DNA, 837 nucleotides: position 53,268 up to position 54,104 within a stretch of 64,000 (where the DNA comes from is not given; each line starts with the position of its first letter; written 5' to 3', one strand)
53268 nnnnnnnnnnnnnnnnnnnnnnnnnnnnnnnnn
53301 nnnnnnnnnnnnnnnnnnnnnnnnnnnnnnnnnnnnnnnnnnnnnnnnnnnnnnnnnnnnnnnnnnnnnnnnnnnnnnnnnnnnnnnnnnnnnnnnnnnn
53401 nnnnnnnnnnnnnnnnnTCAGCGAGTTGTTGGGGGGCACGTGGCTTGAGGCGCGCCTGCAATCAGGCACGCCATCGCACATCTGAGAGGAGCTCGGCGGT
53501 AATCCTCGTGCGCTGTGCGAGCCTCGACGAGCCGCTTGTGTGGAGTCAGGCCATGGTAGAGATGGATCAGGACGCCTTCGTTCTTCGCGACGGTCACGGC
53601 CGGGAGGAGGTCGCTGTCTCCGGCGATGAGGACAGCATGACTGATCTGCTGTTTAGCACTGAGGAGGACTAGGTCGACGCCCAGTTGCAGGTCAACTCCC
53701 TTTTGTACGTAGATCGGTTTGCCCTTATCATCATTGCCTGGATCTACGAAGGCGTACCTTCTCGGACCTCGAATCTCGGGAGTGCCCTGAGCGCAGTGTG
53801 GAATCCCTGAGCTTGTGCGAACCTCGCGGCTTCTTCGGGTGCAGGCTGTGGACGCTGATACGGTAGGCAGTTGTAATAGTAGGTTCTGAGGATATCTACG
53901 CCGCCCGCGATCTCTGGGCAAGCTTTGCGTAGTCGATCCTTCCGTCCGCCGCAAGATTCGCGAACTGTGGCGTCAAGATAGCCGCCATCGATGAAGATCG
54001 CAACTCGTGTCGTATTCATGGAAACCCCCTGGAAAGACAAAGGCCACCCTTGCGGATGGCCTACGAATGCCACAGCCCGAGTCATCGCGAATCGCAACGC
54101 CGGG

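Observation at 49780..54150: Lower-GC island carrying four nuclease/ATPase genes: candidate (partly decayed) defence island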

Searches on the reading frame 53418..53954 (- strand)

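Call 3: search_protein_families(library=pfam, proteins=[window:53418-53954:-], max_evalue=0.01)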
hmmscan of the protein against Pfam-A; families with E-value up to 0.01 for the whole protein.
window:53418-53954:- (178 aa): 1 family
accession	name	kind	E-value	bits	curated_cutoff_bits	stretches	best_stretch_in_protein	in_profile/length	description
PF01936.24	NYN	-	1.1e-06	29.6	24.2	1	82-134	72-124/145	NYN domain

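Call 4: search_protein_families(library=padloc, proteins=[window:53418-53954:-], max_evalue=0.01)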
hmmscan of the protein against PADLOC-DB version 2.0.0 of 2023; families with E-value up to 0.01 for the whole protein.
window:53418-53954:- (178 aa): 2 families
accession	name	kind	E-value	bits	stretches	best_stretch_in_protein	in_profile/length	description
PDLC04163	HEC-09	-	0.00031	18.5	1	82-126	101-145/203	-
PDLC01154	NYN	-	0.0053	14.1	1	86-128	230-270/310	"LabA-like protein, NYN family nuclease"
